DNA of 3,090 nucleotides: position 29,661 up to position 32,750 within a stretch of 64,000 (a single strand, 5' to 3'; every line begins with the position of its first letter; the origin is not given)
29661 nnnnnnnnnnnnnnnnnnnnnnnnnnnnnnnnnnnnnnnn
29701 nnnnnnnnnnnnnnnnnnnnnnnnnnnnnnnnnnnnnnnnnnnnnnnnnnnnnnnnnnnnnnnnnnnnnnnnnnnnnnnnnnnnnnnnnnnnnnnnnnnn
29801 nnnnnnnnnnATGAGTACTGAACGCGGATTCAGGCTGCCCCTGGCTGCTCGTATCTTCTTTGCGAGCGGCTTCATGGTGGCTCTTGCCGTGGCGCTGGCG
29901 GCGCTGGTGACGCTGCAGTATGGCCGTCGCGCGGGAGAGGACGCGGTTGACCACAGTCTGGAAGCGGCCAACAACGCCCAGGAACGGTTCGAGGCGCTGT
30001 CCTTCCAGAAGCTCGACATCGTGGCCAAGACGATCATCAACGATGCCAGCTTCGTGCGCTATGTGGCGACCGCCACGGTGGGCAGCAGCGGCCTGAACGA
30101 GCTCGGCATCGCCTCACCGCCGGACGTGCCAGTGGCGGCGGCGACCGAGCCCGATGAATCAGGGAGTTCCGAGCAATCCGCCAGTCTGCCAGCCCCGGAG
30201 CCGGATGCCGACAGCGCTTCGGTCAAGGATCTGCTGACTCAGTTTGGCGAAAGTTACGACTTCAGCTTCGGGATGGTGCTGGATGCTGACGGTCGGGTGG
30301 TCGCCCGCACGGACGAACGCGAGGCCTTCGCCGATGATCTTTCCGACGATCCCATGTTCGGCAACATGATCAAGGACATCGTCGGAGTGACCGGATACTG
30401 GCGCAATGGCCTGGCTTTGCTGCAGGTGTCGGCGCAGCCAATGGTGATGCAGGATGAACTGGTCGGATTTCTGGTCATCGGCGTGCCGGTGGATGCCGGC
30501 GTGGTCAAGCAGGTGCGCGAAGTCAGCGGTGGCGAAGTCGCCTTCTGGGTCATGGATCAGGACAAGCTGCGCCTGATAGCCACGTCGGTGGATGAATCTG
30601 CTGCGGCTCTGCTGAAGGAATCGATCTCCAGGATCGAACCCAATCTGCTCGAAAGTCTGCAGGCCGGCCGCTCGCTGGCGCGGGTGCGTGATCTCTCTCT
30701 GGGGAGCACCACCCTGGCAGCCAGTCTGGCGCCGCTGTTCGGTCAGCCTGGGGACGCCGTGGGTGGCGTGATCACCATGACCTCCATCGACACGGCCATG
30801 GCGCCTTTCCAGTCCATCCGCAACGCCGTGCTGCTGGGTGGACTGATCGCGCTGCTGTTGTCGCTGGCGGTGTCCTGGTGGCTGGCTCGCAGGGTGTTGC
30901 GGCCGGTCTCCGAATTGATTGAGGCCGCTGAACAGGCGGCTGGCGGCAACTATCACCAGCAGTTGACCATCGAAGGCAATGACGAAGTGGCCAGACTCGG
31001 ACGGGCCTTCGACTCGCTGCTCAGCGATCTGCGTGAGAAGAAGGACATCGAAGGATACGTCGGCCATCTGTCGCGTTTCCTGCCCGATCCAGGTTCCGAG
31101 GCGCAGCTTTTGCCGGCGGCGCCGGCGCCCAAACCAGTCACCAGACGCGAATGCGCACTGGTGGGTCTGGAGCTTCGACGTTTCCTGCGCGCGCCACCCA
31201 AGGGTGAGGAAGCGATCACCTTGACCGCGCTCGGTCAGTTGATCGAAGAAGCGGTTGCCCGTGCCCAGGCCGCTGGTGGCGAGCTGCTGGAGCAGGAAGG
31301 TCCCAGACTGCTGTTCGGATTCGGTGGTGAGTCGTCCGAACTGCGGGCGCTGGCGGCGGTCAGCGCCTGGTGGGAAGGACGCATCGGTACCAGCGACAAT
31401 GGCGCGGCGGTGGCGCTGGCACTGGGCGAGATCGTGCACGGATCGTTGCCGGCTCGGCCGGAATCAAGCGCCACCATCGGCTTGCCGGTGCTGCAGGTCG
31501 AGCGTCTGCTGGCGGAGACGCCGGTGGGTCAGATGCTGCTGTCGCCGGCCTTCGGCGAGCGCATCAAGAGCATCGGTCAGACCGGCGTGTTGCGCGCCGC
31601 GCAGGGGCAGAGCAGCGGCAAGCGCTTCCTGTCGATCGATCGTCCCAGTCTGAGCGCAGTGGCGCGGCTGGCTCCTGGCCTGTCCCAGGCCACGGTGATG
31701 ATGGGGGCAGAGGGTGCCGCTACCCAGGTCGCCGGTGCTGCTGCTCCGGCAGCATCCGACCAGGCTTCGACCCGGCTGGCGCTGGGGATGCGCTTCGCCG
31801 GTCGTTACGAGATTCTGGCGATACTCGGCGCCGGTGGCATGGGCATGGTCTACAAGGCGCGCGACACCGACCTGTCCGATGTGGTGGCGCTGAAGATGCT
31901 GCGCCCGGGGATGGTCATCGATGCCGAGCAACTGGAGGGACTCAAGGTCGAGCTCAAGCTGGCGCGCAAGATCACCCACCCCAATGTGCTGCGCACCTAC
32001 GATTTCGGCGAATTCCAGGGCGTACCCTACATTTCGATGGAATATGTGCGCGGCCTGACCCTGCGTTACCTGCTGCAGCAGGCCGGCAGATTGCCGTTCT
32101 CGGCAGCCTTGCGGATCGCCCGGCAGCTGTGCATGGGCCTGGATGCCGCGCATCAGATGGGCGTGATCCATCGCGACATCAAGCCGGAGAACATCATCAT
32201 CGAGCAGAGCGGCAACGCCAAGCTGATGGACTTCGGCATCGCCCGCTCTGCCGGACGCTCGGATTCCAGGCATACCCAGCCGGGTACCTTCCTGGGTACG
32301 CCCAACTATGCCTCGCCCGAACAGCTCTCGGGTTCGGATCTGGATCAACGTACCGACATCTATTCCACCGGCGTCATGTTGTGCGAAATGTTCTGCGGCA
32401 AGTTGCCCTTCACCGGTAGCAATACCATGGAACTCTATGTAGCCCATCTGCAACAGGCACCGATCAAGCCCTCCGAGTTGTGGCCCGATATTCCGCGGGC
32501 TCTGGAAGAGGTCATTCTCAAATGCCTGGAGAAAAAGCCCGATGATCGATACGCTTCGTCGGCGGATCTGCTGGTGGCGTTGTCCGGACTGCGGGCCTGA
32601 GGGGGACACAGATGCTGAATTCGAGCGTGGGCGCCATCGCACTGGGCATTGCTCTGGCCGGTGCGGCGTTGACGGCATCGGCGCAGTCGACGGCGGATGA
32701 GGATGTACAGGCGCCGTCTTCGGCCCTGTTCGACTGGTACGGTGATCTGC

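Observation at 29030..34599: Four-gene trans-envelope Ser/Thr-kinase module: cupredoxin-like protein, HAMP/pseudo-cyclase STK, porin, double-FHA anchor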

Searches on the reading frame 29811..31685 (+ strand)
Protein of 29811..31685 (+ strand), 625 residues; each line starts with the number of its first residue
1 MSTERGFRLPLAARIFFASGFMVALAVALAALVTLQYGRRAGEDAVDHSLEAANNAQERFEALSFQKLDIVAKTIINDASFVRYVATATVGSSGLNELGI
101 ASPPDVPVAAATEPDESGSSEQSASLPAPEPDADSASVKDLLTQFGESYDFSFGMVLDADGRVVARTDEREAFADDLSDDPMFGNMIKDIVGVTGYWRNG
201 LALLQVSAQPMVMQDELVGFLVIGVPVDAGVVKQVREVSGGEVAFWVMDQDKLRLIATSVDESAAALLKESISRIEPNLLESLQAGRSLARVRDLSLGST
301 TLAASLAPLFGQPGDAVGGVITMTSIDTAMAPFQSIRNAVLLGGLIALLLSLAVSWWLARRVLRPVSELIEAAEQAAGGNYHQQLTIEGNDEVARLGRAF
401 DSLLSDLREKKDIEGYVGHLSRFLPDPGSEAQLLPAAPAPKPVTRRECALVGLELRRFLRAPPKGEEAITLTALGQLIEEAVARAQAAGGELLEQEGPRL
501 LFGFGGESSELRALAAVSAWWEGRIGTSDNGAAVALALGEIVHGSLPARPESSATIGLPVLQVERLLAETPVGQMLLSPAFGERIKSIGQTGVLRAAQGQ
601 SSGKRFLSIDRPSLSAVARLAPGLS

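Call 57: search_protein_representatives(protein=window:29811-31685:+)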
Query: 625 residues. Proteins with E-value up to 0.001 (for the whole library): 6939; up to 1e-10: 440; up to 1e-30: 116. The best 150 are listed.
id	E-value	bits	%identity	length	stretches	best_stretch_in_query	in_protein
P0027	3.2e-224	762.4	64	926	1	5-624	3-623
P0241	6.9e-111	388.2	39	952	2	129-619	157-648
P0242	1.2e-105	370.8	93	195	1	1-195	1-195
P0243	9.7e-102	358.0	93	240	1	1-187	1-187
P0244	3.0e-95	336.6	38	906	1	8-614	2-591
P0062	6.3e-87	309.1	37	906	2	129-614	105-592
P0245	1.3e-80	288.2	34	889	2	130-619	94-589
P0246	5.1e-78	279.7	34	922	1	3-620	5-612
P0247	5.8e-77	276.2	34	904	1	2-621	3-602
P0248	4.6e-75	269.9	37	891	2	130-616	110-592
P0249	2.6e-74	267.4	33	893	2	135-614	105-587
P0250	4.7e-74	266.6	34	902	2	130-614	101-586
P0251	9.5e-69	249.1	34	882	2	127-609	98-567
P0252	4.0e-65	237.1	33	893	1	14-613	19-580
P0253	1.7e-64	235.0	34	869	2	132-579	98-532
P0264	1.9e-58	215.1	37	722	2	128-444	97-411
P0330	2.0e-39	152.3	32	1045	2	135-431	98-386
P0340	2.5e-34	135.4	31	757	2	133-453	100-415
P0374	1.2e-26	110.1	23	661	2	130-417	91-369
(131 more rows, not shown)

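Call 59: find_encoding_contigs(protein=P0264, flank=5000, max_places=3)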
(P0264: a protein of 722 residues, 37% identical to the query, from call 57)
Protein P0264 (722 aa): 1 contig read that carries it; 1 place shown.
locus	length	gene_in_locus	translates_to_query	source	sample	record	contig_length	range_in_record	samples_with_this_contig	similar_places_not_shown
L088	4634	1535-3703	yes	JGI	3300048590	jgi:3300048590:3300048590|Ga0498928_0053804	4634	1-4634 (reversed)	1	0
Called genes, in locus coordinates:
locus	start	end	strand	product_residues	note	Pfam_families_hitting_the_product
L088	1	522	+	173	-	?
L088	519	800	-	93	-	PF09650:PHA_gran_rgn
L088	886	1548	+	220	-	-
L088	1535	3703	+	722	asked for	PF02743:dCache_1, PF14827:dCache_3, PF05228:CHASE4, PF00672:HAMP, PF00069:Pkinase, PF07714:PK_Tyr_Ser-Thr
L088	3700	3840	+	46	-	-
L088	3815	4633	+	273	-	?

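Call 60: find_encoding_contigs(protein=P0330, flank=6000, max_places=2)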
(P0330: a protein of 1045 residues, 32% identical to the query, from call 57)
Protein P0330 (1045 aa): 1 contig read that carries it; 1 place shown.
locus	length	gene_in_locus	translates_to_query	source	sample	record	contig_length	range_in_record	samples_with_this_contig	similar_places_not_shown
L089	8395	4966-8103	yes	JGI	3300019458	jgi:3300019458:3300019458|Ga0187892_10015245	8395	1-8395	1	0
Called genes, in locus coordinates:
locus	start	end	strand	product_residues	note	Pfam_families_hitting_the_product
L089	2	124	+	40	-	?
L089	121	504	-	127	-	-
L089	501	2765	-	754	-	PF26550:Tricorn_2nd (faint), PF00930:DPPIV_N, PF02129:Peptidase_S15 (weak), PF01738:DLH (faint), PF12146:Hydrolase_4 (faint), PF00326:Peptidase_S9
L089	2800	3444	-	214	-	PF01613:Flavin_Reduct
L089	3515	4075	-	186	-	PF02276:CytoC_RC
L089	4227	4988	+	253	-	-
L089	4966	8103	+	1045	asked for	PF00672:HAMP, PF00069:Pkinase, PF03109:ABC1 (faint), PF07714:PK_Tyr_Ser-Thr, PF16930:Porin_5 (weak)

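Call 61: find_encoding_contigs(protein=P0374, flank=6000, max_places=2)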
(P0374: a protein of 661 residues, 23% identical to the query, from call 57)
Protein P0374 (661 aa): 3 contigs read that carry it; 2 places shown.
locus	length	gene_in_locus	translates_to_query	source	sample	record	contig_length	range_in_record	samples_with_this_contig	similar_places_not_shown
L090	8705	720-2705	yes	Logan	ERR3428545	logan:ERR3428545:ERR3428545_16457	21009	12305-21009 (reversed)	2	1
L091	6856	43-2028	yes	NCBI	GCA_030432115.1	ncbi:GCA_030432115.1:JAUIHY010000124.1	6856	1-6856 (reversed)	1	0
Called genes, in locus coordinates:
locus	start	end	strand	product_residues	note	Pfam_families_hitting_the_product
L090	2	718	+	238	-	?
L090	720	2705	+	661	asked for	PF14827:dCache_3, PF00069:Pkinase, PF07714:PK_Tyr_Ser-Thr, PF03109:ABC1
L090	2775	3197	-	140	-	PF01152:Bac_globin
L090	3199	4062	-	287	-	PF11231:DUF3034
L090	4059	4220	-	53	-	-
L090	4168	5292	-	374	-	PF00383:dCMP_cyt_deam_1, PF14437:MafB19-deam, PF01872:RibD_C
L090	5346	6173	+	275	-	PF02749:QRPTase_N, PF01729:QRPTase_C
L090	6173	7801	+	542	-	PF00795:CN_hydrolase, PF02540:NAD_synthase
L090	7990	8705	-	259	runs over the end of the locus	PF01965:DJ-1_PfpI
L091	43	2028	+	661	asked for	PF14827:dCache_3, PF00069:Pkinase, PF07714:PK_Tyr_Ser-Thr, PF03109:ABC1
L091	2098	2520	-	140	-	PF01152:Bac_globin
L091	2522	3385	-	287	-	PF11231:DUF3034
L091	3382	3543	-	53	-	-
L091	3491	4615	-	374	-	PF00383:dCMP_cyt_deam_1, PF14437:MafB19-deam, PF01872:RibD_C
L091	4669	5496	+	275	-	PF02749:QRPTase_N, PF01729:QRPTase_C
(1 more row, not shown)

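Call 62: find_encoding_contigs(protein=P0340, flank=6000, max_places=2)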
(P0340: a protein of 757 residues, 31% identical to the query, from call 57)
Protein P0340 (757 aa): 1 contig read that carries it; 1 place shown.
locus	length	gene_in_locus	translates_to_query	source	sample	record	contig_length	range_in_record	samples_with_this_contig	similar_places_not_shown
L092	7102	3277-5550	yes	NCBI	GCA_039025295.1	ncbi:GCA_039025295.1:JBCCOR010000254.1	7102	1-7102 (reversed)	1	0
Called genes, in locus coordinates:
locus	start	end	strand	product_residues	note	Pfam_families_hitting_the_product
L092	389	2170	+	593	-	PF01464:SLT, PF23577:LysM_RLK (faint), PF01476:LysM, PF22310:NMB0315_dom_I (faint), PF23473:LysM3_LYK4_5 (faint), PF01476:LysM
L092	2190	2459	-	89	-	-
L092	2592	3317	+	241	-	-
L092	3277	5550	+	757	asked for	PF14827:dCache_3, PF01636:APH (faint), PF00672:HAMP (weak), PF00069:Pkinase, PF07714:PK_Tyr_Ser-Thr, PF03109:ABC1 (weak)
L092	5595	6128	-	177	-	PF11604:CusF_Ec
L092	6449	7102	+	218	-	?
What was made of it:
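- CusF sits next to one variant (call 62).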

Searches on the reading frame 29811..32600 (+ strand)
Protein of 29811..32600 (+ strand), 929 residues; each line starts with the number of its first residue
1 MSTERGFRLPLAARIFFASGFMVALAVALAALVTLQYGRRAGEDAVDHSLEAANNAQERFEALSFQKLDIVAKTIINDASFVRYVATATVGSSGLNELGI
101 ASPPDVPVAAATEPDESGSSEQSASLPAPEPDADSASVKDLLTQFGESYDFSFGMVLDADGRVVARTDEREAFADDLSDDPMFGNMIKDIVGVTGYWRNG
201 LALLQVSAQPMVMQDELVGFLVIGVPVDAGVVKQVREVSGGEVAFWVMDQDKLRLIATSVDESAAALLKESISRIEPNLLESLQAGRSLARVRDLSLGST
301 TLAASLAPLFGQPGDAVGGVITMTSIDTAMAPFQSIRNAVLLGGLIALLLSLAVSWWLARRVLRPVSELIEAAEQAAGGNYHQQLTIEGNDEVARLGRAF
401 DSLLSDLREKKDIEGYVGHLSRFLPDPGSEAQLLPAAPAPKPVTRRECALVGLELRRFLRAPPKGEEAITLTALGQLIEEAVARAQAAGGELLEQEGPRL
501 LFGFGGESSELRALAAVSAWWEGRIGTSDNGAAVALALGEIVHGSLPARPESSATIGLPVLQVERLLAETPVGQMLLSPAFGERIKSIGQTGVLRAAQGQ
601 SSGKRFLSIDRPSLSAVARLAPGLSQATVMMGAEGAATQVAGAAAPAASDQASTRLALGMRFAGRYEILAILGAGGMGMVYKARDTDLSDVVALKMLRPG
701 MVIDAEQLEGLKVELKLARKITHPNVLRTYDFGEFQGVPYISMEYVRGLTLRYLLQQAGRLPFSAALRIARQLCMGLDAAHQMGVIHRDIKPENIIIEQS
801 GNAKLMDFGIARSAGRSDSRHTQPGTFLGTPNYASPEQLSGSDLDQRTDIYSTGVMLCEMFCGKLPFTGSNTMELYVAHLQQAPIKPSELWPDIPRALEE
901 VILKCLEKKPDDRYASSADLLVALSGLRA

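Call 3: search_protein_families(library=pfam, proteins=[window:29811-32600:+], max_evalue=0.1)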
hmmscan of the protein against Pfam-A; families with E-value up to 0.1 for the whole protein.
window:29811-32600:+ (929 aa): 9 families
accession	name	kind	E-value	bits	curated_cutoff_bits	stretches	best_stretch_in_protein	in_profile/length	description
PF00069.31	Pkinase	-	1.1e-54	186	31.7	1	666-915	1-253/263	Protein kinase domain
PF07714.23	PK_Tyr_Ser-Thr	-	1.7e-33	116.5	23.1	1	669-914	4-249/258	Protein tyrosine and serine/threonine kinase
PF00672.30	HAMP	-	7.8e-13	49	25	1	357-409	1-53/53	HAMP domain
PF03109.22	ABC1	-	3.1e-05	23.7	22.9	1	740-817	144-220/244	ABC1 atypical kinase-like domain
PF05228.19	CHASE4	-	0.018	15.6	26.2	1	144-242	41-136/140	CHASE4 domain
PF14531.12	Kinase-like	-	0.03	14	25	1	778-870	159-254/289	Kinase-like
PF17667.7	Pkinase_fungal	-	0.032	13.4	24.1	1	782-849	305-375/387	Fungal protein kinase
PF02743.24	dCache_1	-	0.064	13.2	45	0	49-250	11-175/240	Cache domain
PF01636.29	APH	-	0.066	13.4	23.2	0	777-811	162-197/239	Phosphotransferase enzyme family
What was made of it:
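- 30879..31088 (+): HAMP domain (residues 357-409) followed by a highly conserved signalling helix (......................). Pfam HAMP E = 8e-13 (call 3).
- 31806..32555 (+): Hanks-type Ser/Thr kinase domain (residues 666-915) with intact VALK, HRD and DFG motifs and activation-loop Thr822. Pfam Pkinase E = 1e-54 (call 3).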

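Call 4: search_protein_families(library=ncbifam, proteins=[window:29811-32600:+], max_evalue=0.1)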
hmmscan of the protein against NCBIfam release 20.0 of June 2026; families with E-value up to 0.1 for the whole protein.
window:29811-32600:+ (929 aa): 47 families (the best 25 are shown)
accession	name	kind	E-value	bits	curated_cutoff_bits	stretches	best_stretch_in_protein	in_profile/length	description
NF033483.0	PknB_PASTA_kin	equivalog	3.3e-96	323.5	450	1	659-924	2-265/563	Stk1 family PASTA domain-containing Ser/Thr kinase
NF052427.1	StpK7MSMEG_1200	equivalog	5.1e-55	187.1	900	1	664-922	7-263/601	serine/threonine protein kinase StpK7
NF047741.1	antiphage_MADS6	equivalog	2.9e-53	181.3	460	2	755-925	289-458/612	methylation-associated defense system protein kinase MAD6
TIGR03903.1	TOMM_kin_cyc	equivalog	6.7e-40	136.8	705.75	1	690-920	4-240/1267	TOMM system kinase/cyclase fusion protein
NF009651.0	PRK13184.1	equivalog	1.1e-39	136.2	839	1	664-923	2-286/932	serine/threonine-protein kinase PknD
NF038150.1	lanthi_synth_IV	equivalog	1.1e-28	100.1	650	1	652-921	181-450/851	class IV lanthionine synthetase LanL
NF053615.1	SerThrKinAfsKStmc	equivalog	1.2e-28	100.2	1300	1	661-921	10-261/809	protein serine/threonine kinase AfsK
NF033442.0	BREX_PglW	equivalog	9.3e-19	66.7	990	1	658-920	506-762/1391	BREX system serine/threonine kinase PglW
NF058632.1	SerThrKinPrkT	equivalog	6.8e-15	54.9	280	1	664-817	21-171/322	serine/threonine protein kinase PrkT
NF033092.0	HK_WalK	equivalog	1.4e-14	53.6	725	1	282-411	121-250/594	cell wall metabolism sensor histidine kinase WalK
NF038151.1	lanthi_synth_III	equivalog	2.4e-13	49.4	575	1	665-863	221-425/833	class III lanthionine synthetase LanKC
NF040691.1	MtrAB_MtrB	equivalog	8.7e-13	48.1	450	1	325-410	175-260/507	MtrAB system histidine kinase MtrB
NF043056.1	T4SS_LegK1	equivalog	1.5e-11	43.6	550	1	740-861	155-284/516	Dot/Icm T4SS effector kinase LegK1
NF038263.1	prot_phos_SiaA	equivalog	3.4e-10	39.1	700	1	336-410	308-382/658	biofilm regulation protein phosphatase SiaA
NF012163.2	BaeS_SmeS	equivalog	1.7e-09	37.1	500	1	333-411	159-237/457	sensor histidine kinase efflux regulator BaeS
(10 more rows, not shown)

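Call 5: find_homologous_proteins(query=window:29811-32600:+, max_evalue=1e-10)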
Query window:29811-32600:+ (929 aa): 413 proteins with E <= 1e-10 among 8000 candidates; the best 120 are listed.
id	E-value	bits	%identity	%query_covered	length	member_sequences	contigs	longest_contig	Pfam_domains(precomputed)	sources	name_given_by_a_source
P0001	0.0e+0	2015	100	100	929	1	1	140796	PF00672.31,PF07714.24,PF00069.32,PF03109.23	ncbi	ncbi:MAG: protein kinase [Lysobacterales bacterium]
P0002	0.0e+0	1922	94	100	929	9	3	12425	PF00672.31,PF07714.24,PF00069.32,PF03109.23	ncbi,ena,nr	ncbi:MAG: protein kinase [Xanthomonadales bacterium]|nr:protein kinase [Xanthomonadales bacterium]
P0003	0.0e+0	1878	93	100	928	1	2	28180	PF00672.31,PF07714.24,PF00069.32,PF03109.23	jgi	jgi:eukaryotic-like serine/threonine-protein kinase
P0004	0.0e+0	1689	83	100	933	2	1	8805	PF00672.31,PF07714.24,PF00069.32,PF03109.23,PF05228.20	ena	-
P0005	0.0e+0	1665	82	100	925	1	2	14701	PF00672.31,PF07714.24,PF00069.32,PF03109.23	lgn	-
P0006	0.0e+0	1606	79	100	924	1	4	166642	PF00672.31,PF07714.24,PF00069.32,PF03109.23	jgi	jgi:eukaryotic-like serine/threonine-protein kinase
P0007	0.0e+0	1582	78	100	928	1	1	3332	PF00672.31,PF07714.24,PF00069.32,PF03109.23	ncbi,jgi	jgi:HAMP domain-containing protein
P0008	0.0e+0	1580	78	100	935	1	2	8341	PF00672.31,PF07714.24,PF00069.32,PF03109.23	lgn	-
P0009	0.0e+0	1570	78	100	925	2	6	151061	PF00672.31,PF07714.24,PF00069.32,PF03109.23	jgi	jgi:serine/threonine-protein kinase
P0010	0.0e+0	1567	78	100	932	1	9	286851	PF00672.31,PF07714.24,PF00069.32,PF03109.23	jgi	jgi:serine/threonine-protein kinase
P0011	0.0e+0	1567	78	100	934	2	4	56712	PF00672.31,PF07714.24,PF00069.32,PF03109.23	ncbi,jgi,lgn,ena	-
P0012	0.0e+0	1562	77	100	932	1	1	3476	PF00672.31,PF07714.24,PF00069.32,PF03109.23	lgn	-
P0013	0.0e+0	1554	78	100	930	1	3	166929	PF00672.31,PF07714.24,PF00069.32,PF03109.23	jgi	jgi:serine/threonine-protein kinase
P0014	0.0e+0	1554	77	100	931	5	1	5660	PF00672.31,PF07714.24,PF00069.32,PF03109.23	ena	-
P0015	0.0e+0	1541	76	100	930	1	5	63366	PF00672.31,PF07714.24,PF00069.32,PF03109.23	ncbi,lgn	-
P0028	0.0e+0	1246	64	100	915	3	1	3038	PF00672.31,PF07714.24,PF00069.32,PF14827.13,PF03109.23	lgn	-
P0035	4.4e-235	801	45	100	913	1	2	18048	PF00672.31,PF07714.24,PF00069.32,PF14827.13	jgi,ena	-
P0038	2.5e-231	789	45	99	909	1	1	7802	PF00672.31,PF07714.24,PF00069.32,PF14827.13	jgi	-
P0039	1.1e-228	780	44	98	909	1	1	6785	PF00672.31,PF07714.24,PF00069.32,PF14827.13,PF03109.23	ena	-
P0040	2.5e-228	779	45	100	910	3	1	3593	PF00672.31,PF07714.24,PF00069.32,PF14827.13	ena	-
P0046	1.4e-225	770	44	100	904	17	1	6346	PF00672.31,PF07714.24,PF00069.32,PF14827.13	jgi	jgi:methyl-accepting chemotaxis protein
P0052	6.5e-225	767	44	99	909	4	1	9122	PF00672.31,PF07714.24,PF00069.32,PF14827.13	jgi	jgi:serine/threonine-protein kinase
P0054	2.3e-224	766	45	100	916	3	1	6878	PF00672.31,PF07714.24,PF00069.32,PF14827.13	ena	-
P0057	2.8e-222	759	43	99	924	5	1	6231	PF00672.31,PF07714.24,PF00069.32,PF14827.13,PF03109.23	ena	-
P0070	1.5e-215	736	44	96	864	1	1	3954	PF00672.31,PF07714.24,PF00069.32,PF14827.13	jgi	jgi:serine/threonine-protein kinase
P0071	1.1e-212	727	44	100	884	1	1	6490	PF00672.31,PF07714.24,PF00069.32,PF14827.13,PF05228.20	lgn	-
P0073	2.0e-209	716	43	99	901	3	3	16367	PF00672.31,PF07714.24,PF00069.32,PF14827.13,PF05228.20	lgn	-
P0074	2.6e-209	716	43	100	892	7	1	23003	PF00672.31,PF07714.24,PF00069.32,PF14827.13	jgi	jgi:serine/threonine-protein kinase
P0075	3.8e-209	715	43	100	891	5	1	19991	PF00672.31,PF07714.24,PF00069.32,PF14827.13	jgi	-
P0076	7.8e-208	711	44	99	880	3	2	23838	PF00672.31,PF07714.24,PF00069.32,PF14827.13,PF03109.23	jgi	jgi:eukaryotic-like serine/threonine-protein kinase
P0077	5.7e-207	708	43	100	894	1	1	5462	PF00672.31,PF07714.24,PF00069.32,PF14827.13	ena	-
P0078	1.0e-206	707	44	99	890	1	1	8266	PF00672.31,PF07714.24,PF00069.32,PF14827.13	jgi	jgi:HAMP domain-containing protein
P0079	1.9e-206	706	42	100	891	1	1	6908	PF00672.31,PF07714.24,PF00069.32,PF14827.13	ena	-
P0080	2.3e-206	706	43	100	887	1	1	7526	PF00672.31,PF07714.24,PF00069.32,PF14827.13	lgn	-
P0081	8.4e-206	704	43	100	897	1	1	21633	PF00672.31,PF07714.24,PF00069.32,PF14827.13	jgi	jgi:serine/threonine-protein kinase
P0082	9.7e-206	704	43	100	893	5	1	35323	PF00672.31,PF07714.24,PF00069.32,PF14827.13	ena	-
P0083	2.4e-205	703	44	99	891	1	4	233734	PF00672.31,PF07714.24,PF00069.32,PF14827.13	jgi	jgi:tRNA A-37 threonylcarbamoyl transferase component Bud32/HAMP domain-containing protein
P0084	3.3e-205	702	44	100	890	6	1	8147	PF00672.31,PF07714.24,PF00069.32,PF14827.13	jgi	jgi:tRNA A-37 threonylcarbamoyl transferase component Bud32/HAMP domain-containing protein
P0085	3.4e-205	702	51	46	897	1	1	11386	PF00672.31,PF07714.24,PF00069.32,PF14827.13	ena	-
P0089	2.2e-203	696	43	99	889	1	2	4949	PF00672.31,PF07714.24,PF00069.32,PF14827.13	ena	-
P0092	2.3e-202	693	42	100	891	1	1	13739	PF00672.31,PF07714.24,PF00069.32,PF14827.13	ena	-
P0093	4.7e-202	692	43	99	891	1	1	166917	PF00672.31,PF07714.24,PF00069.32,PF14827.13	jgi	jgi:HAMP domain-containing protein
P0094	5.7e-202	691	44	100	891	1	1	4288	PF00672.31,PF07714.24,PF00069.32,PF14827.13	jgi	jgi:serine/threonine-protein kinase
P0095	3.4e-201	689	42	99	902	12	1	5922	PF00672.31,PF07714.24,PF00069.32,PF14827.13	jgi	-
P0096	3.5e-201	689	42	100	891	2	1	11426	PF00672.31,PF07714.24,PF00069.32,PF14827.13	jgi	jgi:HAMP domain-containing protein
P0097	8.8e-196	671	42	99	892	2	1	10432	PF00672.31,PF07714.24,PF00069.32,PF14827.13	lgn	-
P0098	9.9e-196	671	42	100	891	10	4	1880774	PF00672.31,PF07714.24,PF00069.32,PF14827.13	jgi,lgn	jgi:HAMP domain-containing protein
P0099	8.6e-192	658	41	100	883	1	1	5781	PF00672.31,PF07714.24,PF00069.32,PF14827.13,PF05228.20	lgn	-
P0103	2.5e-167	577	43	85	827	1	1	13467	PF00672.31,PF07714.24,PF00069.32,PF14827.13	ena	-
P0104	2.6e-164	567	38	98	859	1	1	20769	PF00672.31,PF07714.24,PF00069.32,PF14827.13,PF05228.20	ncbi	ncbi:MAG: protein kinase [Acidobacteriota bacterium]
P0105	2.6e-163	564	38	99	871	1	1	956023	PF00672.31,PF07714.24,PF00069.32,PF14827.13,PF17203.11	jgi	jgi:serine/threonine-protein kinase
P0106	3.9e-162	560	38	98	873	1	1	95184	PF00672.31,PF07714.24,PF00069.32,PF14827.13,PF05228.20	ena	-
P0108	8.0e-155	535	41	84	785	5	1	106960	PF00672.31,PF07714.24,PF00069.32,PF14827.13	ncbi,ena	-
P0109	9.6e-147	509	36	96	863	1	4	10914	PF00672.31,PF07714.24,PF00069.32,PF14827.13,PF03109.23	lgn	-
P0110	1.0e-114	403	52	31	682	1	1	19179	PF00672.31,PF07714.24,PF00069.32,PF14827.13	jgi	-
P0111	4.5e-93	331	38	64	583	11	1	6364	PF00672.31,PF14827.13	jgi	jgi:serine/threonine-protein kinase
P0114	6.1e-63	231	39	35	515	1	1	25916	PF00672.31,PF14827.13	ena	-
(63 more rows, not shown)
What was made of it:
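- Checked: Homologues carry dCache_3 (call 5).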
